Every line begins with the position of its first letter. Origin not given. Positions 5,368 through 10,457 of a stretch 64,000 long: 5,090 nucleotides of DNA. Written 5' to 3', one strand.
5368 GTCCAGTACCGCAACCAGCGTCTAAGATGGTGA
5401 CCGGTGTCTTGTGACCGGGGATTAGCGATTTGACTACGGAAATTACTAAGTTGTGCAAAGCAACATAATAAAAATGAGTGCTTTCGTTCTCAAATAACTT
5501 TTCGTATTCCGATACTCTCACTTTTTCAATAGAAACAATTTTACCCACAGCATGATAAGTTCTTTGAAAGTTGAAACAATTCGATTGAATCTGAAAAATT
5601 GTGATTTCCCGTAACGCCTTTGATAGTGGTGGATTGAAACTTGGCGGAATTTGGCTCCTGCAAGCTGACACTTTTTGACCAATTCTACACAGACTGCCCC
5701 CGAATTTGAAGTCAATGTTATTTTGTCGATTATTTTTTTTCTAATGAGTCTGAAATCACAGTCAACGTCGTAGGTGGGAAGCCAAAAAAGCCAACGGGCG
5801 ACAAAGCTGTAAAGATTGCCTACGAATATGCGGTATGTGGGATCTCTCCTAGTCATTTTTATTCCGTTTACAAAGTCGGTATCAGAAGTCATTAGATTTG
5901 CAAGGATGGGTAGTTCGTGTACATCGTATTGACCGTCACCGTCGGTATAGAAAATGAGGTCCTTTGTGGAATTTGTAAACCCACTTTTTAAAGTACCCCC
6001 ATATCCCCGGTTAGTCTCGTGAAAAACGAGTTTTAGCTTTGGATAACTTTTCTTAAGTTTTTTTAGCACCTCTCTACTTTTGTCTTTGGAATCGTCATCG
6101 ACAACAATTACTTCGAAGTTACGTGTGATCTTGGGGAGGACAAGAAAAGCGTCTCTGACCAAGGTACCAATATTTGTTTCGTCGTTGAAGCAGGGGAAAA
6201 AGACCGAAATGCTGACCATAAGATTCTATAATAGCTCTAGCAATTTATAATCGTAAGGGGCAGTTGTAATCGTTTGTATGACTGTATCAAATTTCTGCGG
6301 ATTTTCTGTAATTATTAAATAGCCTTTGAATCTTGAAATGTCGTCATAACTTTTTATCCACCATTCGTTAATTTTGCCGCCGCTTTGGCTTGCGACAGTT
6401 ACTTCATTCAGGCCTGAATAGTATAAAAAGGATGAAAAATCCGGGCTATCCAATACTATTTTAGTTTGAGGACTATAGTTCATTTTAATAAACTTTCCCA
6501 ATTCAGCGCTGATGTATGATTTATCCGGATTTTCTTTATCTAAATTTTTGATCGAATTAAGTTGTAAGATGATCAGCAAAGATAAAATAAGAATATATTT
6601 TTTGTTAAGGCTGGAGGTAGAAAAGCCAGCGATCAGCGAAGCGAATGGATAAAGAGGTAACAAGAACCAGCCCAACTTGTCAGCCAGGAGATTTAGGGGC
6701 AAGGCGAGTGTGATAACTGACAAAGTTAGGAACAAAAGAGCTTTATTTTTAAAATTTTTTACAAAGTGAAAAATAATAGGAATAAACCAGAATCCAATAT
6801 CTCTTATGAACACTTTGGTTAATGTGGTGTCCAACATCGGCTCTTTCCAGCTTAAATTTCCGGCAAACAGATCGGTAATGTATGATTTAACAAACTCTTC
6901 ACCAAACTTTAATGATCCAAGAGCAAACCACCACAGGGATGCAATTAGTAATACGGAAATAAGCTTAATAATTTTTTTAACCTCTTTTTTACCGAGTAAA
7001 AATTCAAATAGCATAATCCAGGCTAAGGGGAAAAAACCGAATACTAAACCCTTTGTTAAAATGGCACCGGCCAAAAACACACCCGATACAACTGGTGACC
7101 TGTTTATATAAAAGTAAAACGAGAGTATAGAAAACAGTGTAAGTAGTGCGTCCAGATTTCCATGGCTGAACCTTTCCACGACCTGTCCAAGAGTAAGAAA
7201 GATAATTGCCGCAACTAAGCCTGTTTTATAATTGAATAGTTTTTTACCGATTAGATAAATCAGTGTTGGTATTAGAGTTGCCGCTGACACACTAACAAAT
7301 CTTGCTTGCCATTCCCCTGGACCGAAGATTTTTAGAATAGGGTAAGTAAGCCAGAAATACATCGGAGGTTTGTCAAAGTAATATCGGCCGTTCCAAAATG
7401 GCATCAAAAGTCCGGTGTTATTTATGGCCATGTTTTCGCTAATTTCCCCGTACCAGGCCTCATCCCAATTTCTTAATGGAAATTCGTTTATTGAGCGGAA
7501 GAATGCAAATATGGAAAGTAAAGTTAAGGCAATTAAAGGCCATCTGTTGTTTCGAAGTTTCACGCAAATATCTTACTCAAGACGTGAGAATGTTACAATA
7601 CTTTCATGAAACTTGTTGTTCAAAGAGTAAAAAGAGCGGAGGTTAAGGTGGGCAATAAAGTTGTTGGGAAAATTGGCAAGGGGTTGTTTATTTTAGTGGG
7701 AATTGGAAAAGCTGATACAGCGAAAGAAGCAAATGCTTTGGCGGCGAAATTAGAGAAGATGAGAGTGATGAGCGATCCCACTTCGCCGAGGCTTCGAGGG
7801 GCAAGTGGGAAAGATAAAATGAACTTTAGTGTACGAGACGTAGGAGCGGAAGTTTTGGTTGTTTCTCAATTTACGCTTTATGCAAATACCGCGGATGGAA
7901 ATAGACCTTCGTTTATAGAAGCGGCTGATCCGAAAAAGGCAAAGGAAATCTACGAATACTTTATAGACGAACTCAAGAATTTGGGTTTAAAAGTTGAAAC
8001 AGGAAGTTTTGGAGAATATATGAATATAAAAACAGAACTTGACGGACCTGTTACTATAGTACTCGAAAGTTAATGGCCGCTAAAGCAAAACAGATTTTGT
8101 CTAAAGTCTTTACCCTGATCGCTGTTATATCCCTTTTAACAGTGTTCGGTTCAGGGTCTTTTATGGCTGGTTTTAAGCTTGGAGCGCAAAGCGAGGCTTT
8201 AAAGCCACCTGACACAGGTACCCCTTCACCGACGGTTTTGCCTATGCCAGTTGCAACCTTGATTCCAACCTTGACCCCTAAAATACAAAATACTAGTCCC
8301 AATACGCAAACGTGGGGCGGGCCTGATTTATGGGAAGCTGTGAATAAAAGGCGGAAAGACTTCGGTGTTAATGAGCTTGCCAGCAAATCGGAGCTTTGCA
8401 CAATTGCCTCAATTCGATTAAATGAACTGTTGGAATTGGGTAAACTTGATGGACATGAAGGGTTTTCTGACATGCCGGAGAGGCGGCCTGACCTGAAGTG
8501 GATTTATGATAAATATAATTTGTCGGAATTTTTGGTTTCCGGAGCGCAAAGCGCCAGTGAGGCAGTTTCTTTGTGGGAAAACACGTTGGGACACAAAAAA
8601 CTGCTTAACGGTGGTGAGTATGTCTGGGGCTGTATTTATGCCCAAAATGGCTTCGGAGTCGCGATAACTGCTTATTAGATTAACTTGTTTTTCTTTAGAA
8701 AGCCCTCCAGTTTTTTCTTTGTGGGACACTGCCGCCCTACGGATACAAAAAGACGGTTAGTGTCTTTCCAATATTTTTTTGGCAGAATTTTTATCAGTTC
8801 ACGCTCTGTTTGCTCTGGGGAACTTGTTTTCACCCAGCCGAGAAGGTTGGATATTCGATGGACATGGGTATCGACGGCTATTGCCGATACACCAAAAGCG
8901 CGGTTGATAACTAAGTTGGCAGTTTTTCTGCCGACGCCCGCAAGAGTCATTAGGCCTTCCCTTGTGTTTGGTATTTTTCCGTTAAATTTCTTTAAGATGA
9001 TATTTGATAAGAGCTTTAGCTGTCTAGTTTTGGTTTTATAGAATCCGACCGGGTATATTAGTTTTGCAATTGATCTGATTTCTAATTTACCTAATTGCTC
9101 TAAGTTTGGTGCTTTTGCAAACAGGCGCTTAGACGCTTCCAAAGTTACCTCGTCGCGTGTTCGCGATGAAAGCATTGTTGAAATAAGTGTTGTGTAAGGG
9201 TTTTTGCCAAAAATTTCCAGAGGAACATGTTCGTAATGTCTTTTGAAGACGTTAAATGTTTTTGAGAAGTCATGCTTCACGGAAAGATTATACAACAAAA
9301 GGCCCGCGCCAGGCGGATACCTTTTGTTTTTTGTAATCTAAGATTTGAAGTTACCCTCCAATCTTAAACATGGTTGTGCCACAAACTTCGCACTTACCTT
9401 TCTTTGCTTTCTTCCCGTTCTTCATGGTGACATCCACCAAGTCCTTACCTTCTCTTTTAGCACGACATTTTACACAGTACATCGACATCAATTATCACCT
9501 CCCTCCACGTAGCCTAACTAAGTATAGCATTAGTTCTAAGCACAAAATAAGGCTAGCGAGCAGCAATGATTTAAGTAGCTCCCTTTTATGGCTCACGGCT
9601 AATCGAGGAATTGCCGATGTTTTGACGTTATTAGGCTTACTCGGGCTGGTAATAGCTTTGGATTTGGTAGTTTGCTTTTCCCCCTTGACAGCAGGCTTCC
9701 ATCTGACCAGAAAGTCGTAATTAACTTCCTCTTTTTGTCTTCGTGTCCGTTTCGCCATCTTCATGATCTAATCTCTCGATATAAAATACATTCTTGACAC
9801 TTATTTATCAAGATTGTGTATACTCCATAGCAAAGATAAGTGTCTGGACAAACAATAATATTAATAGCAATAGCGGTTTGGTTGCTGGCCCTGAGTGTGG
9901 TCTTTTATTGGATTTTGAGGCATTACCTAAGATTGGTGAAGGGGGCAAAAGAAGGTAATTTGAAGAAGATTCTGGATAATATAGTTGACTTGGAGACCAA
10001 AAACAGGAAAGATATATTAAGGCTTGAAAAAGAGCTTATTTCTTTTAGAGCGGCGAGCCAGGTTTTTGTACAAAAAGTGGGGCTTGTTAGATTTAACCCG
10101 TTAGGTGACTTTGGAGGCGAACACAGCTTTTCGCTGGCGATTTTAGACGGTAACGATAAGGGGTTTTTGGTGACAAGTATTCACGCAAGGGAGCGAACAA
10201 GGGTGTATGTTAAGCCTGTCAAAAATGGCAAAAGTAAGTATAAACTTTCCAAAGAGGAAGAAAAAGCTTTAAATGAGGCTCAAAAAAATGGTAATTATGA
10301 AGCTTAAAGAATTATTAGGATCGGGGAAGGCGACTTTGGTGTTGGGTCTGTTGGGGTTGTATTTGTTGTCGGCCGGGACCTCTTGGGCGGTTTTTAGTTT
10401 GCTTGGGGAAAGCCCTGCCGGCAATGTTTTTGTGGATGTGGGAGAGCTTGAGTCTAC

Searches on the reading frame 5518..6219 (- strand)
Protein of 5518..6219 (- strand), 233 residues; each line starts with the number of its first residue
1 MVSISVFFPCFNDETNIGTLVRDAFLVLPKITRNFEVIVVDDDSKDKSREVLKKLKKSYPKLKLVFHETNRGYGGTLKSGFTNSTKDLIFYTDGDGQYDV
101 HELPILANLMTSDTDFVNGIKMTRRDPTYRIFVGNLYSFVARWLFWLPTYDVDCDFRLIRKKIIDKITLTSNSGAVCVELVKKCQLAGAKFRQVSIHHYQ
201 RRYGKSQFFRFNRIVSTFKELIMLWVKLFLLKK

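Call 52: search_protein_families(library=pfam, proteins=[window:5518-6219:-], max_evalue=0.001)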
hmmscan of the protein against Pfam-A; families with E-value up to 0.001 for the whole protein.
window:5518-6219:- (233 aa): 3 families
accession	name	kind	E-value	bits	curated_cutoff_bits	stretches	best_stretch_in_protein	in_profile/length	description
PF00535.33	Glycos_transf_2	-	2.1e-24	86.8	23.3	1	5-167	1-167/168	Glycosyl transferase family 2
PF13641.12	Glyco_tranf_2_3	-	3.9e-07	30.8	27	1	4-142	3-142/230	Glycosyltransferase like family 2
PF10111.15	Glyco_tranf_2_2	-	0.00061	19.8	27.3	1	32-110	27-106/276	Glycosyltransferase like family 2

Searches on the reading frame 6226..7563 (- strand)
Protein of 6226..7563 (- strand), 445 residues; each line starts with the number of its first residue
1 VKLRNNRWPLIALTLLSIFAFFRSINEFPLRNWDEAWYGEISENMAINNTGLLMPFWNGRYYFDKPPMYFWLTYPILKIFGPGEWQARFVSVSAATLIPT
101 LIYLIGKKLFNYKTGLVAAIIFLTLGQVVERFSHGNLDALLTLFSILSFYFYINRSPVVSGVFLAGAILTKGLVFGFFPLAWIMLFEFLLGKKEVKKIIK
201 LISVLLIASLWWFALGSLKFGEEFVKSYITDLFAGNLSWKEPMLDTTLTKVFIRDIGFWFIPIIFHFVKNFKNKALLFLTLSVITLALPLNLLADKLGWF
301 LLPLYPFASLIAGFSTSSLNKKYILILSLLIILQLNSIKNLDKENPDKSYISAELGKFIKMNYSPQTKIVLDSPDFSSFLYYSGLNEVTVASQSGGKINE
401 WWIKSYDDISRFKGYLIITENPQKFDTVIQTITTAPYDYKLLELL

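Call 52: search_protein_families(library=pfam, proteins=[window:6226-7563:-], max_evalue=0.001)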
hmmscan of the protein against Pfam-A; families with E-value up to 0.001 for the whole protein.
window:6226-7563:- (445 aa): 1 family
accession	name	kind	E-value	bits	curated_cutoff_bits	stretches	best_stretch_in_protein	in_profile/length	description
PF13231.12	PMT_2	-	1.3e-15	58.4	26.1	1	64-211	1-159/160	Dolichyl-phosphate-mannose-protein mannosyltransferase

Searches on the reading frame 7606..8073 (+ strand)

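Call 52: search_protein_families(library=pfam, proteins=[window:7606-8073:+], max_evalue=0.001)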
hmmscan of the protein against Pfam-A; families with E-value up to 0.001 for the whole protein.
window:7606-8073:+ (155 aa): 1 family
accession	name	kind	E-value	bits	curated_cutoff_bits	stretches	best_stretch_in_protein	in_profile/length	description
PF02580.21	Tyr_Deacylase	-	4.6e-51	173.4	25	1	2-154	1-144/144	D-Tyr-tRNA(Tyr) deacylase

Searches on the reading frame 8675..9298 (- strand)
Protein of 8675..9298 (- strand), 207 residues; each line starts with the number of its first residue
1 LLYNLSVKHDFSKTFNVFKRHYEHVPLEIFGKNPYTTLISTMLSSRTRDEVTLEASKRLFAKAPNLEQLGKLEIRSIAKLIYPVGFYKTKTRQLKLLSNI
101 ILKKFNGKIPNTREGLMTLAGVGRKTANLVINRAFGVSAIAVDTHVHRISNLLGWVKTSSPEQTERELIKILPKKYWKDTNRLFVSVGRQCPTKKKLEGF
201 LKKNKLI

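Call 52: search_protein_families(library=pfam, proteins=[window:8675-9298:-], max_evalue=0.001)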
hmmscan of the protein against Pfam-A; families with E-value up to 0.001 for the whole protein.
window:8675-9298:- (207 aa): 2 families
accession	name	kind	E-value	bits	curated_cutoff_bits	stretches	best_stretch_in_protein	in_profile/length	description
PF00730.31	HhH-GPD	-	7.4e-23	81.4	26.2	1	39-173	1-107/108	HhH-GPD superfamily base excision DNA repair protein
PF00633.29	HHH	-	7.4e-08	32.3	24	1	104-131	1-28/30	Helix-hairpin-helix motif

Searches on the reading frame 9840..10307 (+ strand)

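Call 53: search_protein_families(library=pfam, proteins=[window:9840-10307:+], max_evalue=0.001)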
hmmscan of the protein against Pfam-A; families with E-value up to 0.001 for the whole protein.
window:9840-10307:+ (155 aa): 1 family
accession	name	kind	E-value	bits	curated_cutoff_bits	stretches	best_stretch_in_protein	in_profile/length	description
PF14584.11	DUF4446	-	2.5e-35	122.1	27.4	1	5-147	7-149/150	Protein of unknown function (DUF4446)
